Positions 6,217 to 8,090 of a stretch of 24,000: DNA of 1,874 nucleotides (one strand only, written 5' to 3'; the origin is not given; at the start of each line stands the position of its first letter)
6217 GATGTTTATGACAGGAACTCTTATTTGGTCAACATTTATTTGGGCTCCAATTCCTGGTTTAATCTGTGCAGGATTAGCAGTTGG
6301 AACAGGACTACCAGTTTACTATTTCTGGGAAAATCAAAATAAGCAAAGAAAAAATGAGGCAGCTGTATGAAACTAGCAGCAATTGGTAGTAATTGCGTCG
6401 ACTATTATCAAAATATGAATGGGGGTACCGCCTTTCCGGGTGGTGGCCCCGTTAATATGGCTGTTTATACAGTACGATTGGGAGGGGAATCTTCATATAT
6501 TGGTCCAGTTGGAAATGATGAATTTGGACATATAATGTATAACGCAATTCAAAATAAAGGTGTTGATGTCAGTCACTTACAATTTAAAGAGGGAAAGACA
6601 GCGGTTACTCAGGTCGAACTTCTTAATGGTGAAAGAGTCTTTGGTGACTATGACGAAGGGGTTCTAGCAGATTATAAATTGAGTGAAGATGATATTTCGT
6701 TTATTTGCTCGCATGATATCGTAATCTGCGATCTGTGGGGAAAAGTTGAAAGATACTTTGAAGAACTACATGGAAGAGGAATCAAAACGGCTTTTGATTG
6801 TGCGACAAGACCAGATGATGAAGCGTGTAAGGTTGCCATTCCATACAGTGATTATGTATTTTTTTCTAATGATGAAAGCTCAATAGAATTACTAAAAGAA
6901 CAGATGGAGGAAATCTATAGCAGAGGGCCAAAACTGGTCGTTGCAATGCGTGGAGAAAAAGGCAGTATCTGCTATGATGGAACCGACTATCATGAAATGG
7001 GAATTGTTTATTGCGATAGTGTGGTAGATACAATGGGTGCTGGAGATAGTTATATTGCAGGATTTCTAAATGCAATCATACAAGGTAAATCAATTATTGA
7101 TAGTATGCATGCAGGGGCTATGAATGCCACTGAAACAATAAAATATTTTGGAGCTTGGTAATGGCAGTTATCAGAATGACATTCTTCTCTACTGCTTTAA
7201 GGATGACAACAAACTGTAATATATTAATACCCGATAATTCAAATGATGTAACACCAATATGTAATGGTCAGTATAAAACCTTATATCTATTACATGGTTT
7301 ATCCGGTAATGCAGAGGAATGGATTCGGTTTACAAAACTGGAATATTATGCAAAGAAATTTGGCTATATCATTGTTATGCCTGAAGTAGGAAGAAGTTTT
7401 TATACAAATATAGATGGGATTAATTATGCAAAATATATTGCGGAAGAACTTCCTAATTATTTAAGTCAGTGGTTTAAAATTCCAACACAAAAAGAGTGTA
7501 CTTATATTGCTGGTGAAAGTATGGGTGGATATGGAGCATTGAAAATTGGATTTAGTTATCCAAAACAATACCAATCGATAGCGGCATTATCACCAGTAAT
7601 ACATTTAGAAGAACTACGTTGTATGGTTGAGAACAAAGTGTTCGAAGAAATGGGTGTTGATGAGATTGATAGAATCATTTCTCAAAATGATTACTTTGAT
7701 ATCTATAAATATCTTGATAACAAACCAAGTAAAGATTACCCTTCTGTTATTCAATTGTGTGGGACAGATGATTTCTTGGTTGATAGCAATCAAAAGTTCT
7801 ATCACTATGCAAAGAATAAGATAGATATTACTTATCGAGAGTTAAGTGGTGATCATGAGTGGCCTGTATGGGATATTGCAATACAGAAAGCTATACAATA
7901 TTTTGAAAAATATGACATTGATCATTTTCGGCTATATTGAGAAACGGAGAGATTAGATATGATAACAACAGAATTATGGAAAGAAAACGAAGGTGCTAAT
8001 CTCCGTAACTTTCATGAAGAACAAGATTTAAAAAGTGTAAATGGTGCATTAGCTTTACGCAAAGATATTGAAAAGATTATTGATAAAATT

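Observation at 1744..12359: Expanded frl-type Amadori (fructosamine) island with four extra enzymes and two regulators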

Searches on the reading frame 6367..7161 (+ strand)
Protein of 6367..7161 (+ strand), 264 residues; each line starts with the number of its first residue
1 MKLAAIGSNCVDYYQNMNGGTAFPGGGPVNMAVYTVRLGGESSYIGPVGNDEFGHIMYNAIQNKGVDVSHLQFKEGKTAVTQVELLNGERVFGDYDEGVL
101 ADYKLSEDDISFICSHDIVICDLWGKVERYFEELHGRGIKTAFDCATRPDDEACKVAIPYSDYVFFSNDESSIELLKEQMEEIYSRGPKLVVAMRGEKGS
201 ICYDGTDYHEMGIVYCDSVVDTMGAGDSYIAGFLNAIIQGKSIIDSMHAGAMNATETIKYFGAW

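Call 3: search_protein_families(library=pfam, proteins=[window:6367-7161:+])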
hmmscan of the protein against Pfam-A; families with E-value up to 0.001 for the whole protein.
window:6367-7161:+ (264 aa): 1 family
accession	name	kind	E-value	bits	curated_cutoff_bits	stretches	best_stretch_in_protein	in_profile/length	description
PF00294.29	PfkB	-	1.9e-34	119.9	25.8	1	20-263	31-295/302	pfkB family carbohydrate kinase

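Call 4: search_protein_families(library=ncbifam, proteins=[window:6367-7161:+])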
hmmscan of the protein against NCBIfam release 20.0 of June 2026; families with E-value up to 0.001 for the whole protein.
window:6367-7161:+ (264 aa): 22 families
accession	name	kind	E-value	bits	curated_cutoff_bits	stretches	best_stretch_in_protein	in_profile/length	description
NF007321.0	PRK09813.1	equivalog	7.4e-96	320.6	247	1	1-264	2-261/261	fructoselysine 6-kinase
TIGR04382.1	myo_inos_iolC_N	equivalog_domain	2.5e-25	89.4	300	2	21-112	30-122/309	5-dehydro-2-deoxygluconokinase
NF006957.1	PRK09434.1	equivalog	6.9e-23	81.6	450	2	22-110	24-113/302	fructokinase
TIGR02152.1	D_ribokin_bact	equivalog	1e-19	71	299.65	1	22-263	32-286/298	ribokinase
NF053626.1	RibKinHalex1628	equivalog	8.3e-17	61.6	330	2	138-242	154-255/293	ATP-dependent ribose-1-phosphate kinase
NF040938.1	KDG_KDGal_kin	equivalog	1.2e-16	60.7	400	2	26-80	31-86/305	bifunctional 2-dehydro-3-deoxygluconokinase/2-dehydro-3-deoxygalactonokinase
NF052444.1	DhDoxglucKinKdgK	equivalog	3.1e-16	59.6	400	2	176-263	204-295/303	2-dehydro-3-deoxygluconokinase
NF041134.1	R1P_kin_Thcocales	equivalog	1.3e-13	51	500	1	25-263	37-268/291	ADP-dependent ribose-1-phosphate kinase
NF049991.1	TagKinase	equivalog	4.2e-13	48.8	420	2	22-77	38-93/321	tagatose kinase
TIGR03168.1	1-PFK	subfamily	2.8e-12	46.1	216.4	1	174-257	199-281/305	hexose kinase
NF041164.1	NucKinThplmales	equivalog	6.1e-12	45.3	450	1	161-259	174-273/295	nucleoside kinase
NF041332.1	KDG_KDGal_kin_Halo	equivalog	1.1e-11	44.7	440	1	188-254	223-288/320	bifunctional 2-dehydro-3-deoxygluconokinase/2-dehydro-3-deoxygalactonokinase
TIGR03828.1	pfkB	equivalog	1.1e-10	41.1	292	1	175-257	200-281/305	1-phosphofructokinase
TIGR02198.1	rfaE_dom_I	equivalog_domain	2e-10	40.3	345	1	26-83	48-105/315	D-glycero-beta-D-manno-heptose-7-phosphate kinase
NF047869.1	myo_kin_aldol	exception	2e-10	39.7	600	1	22-78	36-93/586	bifunctional 5-dehydro-2-deoxygluconokinase/5-dehydro-2-deoxyphosphogluconate aldolase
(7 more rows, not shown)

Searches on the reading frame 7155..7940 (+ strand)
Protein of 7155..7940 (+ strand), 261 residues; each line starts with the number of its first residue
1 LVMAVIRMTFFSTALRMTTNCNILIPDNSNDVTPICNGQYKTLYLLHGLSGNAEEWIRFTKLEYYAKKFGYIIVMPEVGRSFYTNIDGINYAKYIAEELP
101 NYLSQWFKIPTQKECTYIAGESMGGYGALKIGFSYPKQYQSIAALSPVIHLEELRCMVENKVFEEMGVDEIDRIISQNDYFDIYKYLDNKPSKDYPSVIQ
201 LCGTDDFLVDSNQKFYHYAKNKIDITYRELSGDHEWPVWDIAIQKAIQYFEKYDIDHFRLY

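Call 3: search_protein_families(library=pfam, proteins=[window:7155-7940:+])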
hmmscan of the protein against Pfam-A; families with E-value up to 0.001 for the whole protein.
window:7155-7940:+ (261 aa): 6 families
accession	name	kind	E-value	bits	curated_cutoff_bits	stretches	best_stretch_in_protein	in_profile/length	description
PF00756.26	Esterase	-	6.9e-20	72.3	22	1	12-244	1-245/251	Putative esterase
PF07224.18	Chlorophyllase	-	3.7e-06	26.4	26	1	32-144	34-146/301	Chlorophyllase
PF00326.27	Peptidase_S9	-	0.00019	21.5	22.6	1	112-215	62-164/213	Prolyl oligopeptidase family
PF02230.22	Abhydrolase_2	-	0.00022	21.6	23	0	95-150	86-141/217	Phospholipase/Carboxylesterase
PF00561.26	Abhydrolase_1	-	0.00058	20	25.8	0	42-148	2-106/245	alpha/beta hydrolase fold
PF12146.15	Hydrolase_4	-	0.00062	19.6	27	0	115-153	77-115/239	Serine aminopeptidase, S33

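Call 4: search_protein_families(library=ncbifam, proteins=[window:7155-7940:+])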
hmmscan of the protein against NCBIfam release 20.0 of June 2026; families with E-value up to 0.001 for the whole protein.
window:7155-7940:+ (261 aa): 6 families
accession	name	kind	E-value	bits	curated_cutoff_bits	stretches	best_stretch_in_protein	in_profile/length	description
TIGR02821.1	fghA_ester_D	equivalog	2.2e-13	50.4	281.7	1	92-165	118-187/275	S-formylglutathione hydrolase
NF058612.1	GTNG0744Estse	equivalog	3.7e-09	36.9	450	1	90-249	97-238/242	GTNG_0744 family esterase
NF050058.1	e_dPHAscl_type1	hypoth_equivalog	5.7e-07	29.3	150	1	43-212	25-195/276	extracellular catalytic domain type 1 short-chain-length polyhydroxyalkanoate depolymerase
NF007758.0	PRK10439.1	equivalog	0.00014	21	222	1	91-243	269-403/418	enterochelin esterase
NF045632.1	hydroxlase_HsaD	equivalog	0.00025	20.1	400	1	37-147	31-137/290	4,5:9,10-diseco-3-hydroxy-5,9,17-trioxoandrosta-1(10),2-diene-4-oate hydrolase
TIGR03695.1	menH_SHCHC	equivalog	0.00042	19.8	208.55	1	41-142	3-99/252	2-succinyl-6-hydroxy-2,4-cyclohexadiene-1-carboxylate synthase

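Call 26: search_solved_structures(query=window:7161-7940:+, max_evalue=0.001)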
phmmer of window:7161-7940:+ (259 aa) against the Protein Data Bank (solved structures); distinct sequences matched with E-value up to 0.001: 26.
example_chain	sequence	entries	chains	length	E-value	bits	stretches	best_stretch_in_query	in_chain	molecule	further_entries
4rgy_A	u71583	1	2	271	1.8e-43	152.3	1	1-247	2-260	Esterase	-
7l0a_A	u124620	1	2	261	3e-32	115.5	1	1-247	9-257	Esterase family protein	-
6vh9_A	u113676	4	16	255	7e-32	114.3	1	3-247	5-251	Esterase family protein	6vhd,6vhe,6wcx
2uz0_A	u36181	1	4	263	3e-29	105.7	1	2-242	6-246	TRIBUTYRIN ESTERASE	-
4rot_A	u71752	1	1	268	7.3e-27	97.8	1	1-247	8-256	Esterase A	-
7xrt_A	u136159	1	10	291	2.8e-19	73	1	35-248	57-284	Ferulic acid esterase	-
7xrv_A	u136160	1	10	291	7.3e-19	71.6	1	35-248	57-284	Ferulic acid esterase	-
5vol_A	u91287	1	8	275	1.3e-13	54.5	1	4-247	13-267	Putative esterase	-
1jjf_A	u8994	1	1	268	2.1e-10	43.9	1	3-144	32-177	ENDO-1,4-BETA-XYLANASE Z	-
1jt2_A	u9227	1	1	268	5.5e-10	42.5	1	3-144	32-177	PROTEIN (ENDO-1,4-BETA-XYLANASE Z)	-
8z91_A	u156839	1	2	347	1.5e-09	41.1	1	37-147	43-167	Esterase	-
3i6y_A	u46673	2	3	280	3e-08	36.8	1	91-160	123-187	Esterase APC40077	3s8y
3ls2_A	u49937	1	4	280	1.1e-07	35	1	87-168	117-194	S-formylglutathione Hydrolase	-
3fcx_A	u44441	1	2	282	2.3e-07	33.9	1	90-210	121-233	S-formylglutathione hydrolase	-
6jzl_A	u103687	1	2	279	1e-06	31.8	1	91-154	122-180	S-formylglutathione hydrolase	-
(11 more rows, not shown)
